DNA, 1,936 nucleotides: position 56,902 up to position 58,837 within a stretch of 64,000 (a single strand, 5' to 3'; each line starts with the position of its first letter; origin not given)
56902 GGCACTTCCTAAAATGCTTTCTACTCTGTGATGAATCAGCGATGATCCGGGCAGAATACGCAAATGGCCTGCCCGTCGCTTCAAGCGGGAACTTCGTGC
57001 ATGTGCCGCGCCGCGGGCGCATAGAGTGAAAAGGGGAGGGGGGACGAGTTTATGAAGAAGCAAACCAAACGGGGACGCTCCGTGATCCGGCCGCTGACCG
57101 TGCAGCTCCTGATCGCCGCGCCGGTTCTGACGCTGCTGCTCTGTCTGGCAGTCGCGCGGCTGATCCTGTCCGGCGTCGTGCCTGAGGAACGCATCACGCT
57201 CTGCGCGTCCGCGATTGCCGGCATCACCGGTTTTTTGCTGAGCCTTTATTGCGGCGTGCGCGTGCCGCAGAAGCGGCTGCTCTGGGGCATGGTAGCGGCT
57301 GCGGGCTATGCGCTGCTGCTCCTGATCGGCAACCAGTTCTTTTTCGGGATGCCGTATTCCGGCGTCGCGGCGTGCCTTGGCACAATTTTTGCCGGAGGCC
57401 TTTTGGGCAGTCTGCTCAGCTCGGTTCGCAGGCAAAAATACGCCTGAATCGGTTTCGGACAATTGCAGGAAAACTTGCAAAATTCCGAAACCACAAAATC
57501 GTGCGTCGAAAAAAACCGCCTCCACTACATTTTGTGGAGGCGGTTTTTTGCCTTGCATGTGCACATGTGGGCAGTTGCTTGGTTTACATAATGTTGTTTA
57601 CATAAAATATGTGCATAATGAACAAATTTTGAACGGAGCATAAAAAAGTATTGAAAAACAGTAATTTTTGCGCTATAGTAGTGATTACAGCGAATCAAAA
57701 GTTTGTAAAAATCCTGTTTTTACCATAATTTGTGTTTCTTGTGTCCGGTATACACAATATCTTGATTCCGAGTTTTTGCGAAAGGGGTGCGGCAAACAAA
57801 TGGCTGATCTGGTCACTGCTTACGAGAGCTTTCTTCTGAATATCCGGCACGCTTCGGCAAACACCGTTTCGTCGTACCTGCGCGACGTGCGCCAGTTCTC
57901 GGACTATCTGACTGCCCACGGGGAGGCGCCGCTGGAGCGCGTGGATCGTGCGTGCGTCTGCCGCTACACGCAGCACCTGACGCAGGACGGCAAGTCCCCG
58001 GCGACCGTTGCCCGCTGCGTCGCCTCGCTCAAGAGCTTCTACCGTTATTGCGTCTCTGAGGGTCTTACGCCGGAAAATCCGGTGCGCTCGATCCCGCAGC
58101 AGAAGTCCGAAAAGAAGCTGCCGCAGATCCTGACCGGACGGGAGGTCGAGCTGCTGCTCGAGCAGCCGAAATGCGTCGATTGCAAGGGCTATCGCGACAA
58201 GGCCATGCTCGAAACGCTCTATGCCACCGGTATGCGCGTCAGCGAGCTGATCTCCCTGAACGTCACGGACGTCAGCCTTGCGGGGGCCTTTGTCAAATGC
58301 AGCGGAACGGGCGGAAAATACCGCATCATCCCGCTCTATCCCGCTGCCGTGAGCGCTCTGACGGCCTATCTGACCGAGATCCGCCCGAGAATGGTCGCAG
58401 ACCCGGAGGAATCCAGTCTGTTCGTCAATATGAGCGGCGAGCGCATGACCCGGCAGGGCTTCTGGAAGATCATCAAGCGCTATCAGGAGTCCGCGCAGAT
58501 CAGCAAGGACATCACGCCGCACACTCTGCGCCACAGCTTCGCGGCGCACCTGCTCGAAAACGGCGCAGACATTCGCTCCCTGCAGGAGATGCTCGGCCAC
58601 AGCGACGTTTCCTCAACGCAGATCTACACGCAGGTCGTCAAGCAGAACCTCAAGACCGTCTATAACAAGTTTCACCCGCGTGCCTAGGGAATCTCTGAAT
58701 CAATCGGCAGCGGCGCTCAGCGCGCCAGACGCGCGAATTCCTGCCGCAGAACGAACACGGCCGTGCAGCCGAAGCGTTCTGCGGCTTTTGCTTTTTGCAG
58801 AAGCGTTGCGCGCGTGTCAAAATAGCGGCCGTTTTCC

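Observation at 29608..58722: New MITE-like interspersed repeat family: four copies in 64 kb, ~19-bp terminal inverted repeats and TA target-site duplications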

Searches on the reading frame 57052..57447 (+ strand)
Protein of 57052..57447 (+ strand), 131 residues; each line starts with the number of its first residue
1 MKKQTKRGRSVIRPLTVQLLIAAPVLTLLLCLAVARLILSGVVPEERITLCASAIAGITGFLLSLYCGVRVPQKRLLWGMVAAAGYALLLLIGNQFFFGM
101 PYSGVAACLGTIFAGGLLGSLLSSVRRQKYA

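Call 32: find_encoding_contigs(protein=window:57052-57447:+, flank=2500, max_places=10)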
Protein window:57052-57447:+ (131 aa): 8 contigs read that carry it; 4 places shown.
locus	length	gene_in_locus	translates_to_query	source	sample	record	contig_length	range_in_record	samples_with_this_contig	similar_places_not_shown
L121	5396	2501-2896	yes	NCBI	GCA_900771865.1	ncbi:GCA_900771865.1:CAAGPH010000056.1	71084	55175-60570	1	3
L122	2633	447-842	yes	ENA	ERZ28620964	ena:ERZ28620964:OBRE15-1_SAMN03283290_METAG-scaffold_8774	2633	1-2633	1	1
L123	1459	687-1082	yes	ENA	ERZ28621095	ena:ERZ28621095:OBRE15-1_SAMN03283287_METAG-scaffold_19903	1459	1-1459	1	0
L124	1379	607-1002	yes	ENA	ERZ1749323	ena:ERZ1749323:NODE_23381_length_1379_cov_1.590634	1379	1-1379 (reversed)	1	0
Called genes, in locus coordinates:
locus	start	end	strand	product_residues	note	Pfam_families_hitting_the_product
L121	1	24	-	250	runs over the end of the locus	PF00106:adh_short, PF08659:KR, PF01370:Epimerase (faint), PF13561:adh_short_C2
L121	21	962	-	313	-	PF00698:Acyl_transf_1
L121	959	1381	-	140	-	-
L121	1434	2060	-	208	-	PF01648:ACPS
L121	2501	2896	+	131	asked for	PF12670:DUF3792 (weak)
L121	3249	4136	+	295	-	PF02899:Phage_int_SAM_1, PF13102:Phage_int_SAM_5 (weak), PF13495:Phage_int_SAM_4 (weak), PF00589:Phage_integrase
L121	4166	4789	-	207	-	-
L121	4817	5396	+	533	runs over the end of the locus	PF09419:PGP_phosphatase (weak), PF00702:Hydrolase (weak), PF13419:HAD_2 (faint), PF13242:Hydrolase_like (weak), PF01321:Creatinase_N, PF00557:Peptidase_M24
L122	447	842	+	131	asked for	PF12670:DUF3792 (weak)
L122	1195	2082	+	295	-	PF02899:Phage_int_SAM_1, PF13102:Phage_int_SAM_5 (weak), PF13495:Phage_int_SAM_4 (weak), PF00589:Phage_integrase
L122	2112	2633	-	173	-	?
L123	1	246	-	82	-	?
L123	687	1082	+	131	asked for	PF12670:DUF3792 (weak)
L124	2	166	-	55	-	?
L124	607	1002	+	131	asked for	PF12670:DUF3792 (weak)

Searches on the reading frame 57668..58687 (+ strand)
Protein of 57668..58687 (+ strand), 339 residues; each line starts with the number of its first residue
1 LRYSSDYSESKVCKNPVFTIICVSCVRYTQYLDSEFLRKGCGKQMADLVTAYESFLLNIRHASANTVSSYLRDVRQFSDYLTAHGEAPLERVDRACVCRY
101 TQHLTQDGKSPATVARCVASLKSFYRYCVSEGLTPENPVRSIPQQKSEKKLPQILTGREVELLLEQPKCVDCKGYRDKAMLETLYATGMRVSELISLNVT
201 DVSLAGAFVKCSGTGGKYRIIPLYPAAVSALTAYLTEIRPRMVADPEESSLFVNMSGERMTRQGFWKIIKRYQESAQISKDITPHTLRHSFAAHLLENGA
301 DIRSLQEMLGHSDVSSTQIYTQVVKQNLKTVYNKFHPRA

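Call 25: search_protein_families(library=pfam, proteins=[window:57668-58687:+], max_evalue=0.001)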
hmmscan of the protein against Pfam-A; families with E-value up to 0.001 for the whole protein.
window:57668-58687:+ (339 aa): 4 families
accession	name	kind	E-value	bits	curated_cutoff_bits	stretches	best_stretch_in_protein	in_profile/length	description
PF00589.27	Phage_integrase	-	7.8e-47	159.7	27.1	1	154-325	2-170/172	Phage integrase family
PF02899.23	Phage_int_SAM_1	-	6e-16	58.9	22.3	1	50-132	2-83/83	Phage integrase, N-terminal SAM-like domain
PF13102.12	Phage_int_SAM_5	-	2.2e-08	34.8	22.3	1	58-139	12-93/98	Phage integrase SAM-like domain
PF13495.12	Phage_int_SAM_4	-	7.5e-08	33.1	27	1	57-131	9-81/85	Phage integrase, N-terminal SAM-like domain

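Call 60: find_encoding_contigs(protein=window:57800-58687:+, flank=1800, max_places=10)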
Protein window:57800-58687:+ (295 aa): 23 contigs read that carry it; 10 places shown.
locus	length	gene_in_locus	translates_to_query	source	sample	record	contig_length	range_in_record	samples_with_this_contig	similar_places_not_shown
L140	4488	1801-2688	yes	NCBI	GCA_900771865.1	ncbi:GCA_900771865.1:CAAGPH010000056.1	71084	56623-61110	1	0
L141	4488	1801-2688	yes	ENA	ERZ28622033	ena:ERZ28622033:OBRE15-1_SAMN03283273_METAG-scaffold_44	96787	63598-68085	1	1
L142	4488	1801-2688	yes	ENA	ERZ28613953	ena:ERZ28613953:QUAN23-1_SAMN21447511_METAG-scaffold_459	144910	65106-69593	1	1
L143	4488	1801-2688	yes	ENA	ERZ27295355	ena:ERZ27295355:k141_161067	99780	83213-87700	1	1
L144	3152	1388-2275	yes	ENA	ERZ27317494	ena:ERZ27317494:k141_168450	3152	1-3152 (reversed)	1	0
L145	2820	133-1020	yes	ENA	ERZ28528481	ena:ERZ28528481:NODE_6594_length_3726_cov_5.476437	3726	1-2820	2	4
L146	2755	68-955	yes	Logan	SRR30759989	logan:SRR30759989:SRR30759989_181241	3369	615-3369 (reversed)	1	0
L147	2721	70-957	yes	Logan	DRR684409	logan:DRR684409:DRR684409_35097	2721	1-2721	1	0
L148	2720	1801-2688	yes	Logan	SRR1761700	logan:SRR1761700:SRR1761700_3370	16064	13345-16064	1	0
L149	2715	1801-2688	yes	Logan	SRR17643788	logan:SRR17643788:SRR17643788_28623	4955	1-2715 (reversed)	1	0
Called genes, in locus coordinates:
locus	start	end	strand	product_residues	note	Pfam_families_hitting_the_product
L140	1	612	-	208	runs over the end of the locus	PF01648:ACPS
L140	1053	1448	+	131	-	PF12670:DUF3792 (weak)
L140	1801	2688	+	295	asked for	PF02899:Phage_int_SAM_1, PF13102:Phage_int_SAM_5 (weak), PF13495:Phage_int_SAM_4 (weak), PF00589:Phage_integrase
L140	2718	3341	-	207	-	-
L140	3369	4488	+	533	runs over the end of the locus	PF09419:PGP_phosphatase (weak), PF00702:Hydrolase (weak), PF13419:HAD_2 (faint), PF13242:Hydrolase_like (weak), PF01321:Creatinase_N, PF00557:Peptidase_M24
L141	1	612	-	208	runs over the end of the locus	PF01648:ACPS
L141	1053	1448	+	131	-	PF12670:DUF3792 (weak)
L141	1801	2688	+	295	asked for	PF02899:Phage_int_SAM_1, PF13102:Phage_int_SAM_5 (weak), PF13495:Phage_int_SAM_4 (weak), PF00589:Phage_integrase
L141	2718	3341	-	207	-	-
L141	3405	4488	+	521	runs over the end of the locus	PF00702:Hydrolase (weak), PF09419:PGP_phosphatase (weak), PF13419:HAD_2 (faint), PF13242:Hydrolase_like (weak), PF01321:Creatinase_N, PF00557:Peptidase_M24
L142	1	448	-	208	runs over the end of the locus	PF01648:ACPS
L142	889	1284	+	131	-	PF12670:DUF3792 (weak)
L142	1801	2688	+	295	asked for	PF02899:Phage_int_SAM_1, PF13102:Phage_int_SAM_5 (weak), PF13495:Phage_int_SAM_4 (weak), PF00589:Phage_integrase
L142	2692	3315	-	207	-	-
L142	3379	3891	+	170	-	PF09419:PGP_phosphatase, PF00702:Hydrolase, PF13419:HAD_2 (weak), PF13242:Hydrolase_like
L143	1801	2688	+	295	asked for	PF02899:Phage_int_SAM_1, PF13102:Phage_int_SAM_5 (weak), PF13495:Phage_int_SAM_4 (weak), PF00589:Phage_integrase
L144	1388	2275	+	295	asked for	PF02899:Phage_int_SAM_1, PF13102:Phage_int_SAM_5 (weak), PF13495:Phage_int_SAM_4 (weak), PF00589:Phage_integrase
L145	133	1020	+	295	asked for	PF02899:Phage_int_SAM_1, PF13102:Phage_int_SAM_5 (weak), PF13495:Phage_int_SAM_4 (weak), PF00589:Phage_integrase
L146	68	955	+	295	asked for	PF02899:Phage_int_SAM_1, PF13102:Phage_int_SAM_5 (weak), PF13495:Phage_int_SAM_4 (weak), PF00589:Phage_integrase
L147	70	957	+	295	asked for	PF02899:Phage_int_SAM_1, PF13102:Phage_int_SAM_5 (weak), PF13495:Phage_int_SAM_4 (weak), PF00589:Phage_integrase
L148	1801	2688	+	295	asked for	PF02899:Phage_int_SAM_1, PF13102:Phage_int_SAM_5 (weak), PF13495:Phage_int_SAM_4 (weak), PF00589:Phage_integrase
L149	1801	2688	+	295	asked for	PF02899:Phage_int_SAM_1, PF13102:Phage_int_SAM_5 (weak), PF13495:Phage_int_SAM_4 (weak), PF00589:Phage_integrase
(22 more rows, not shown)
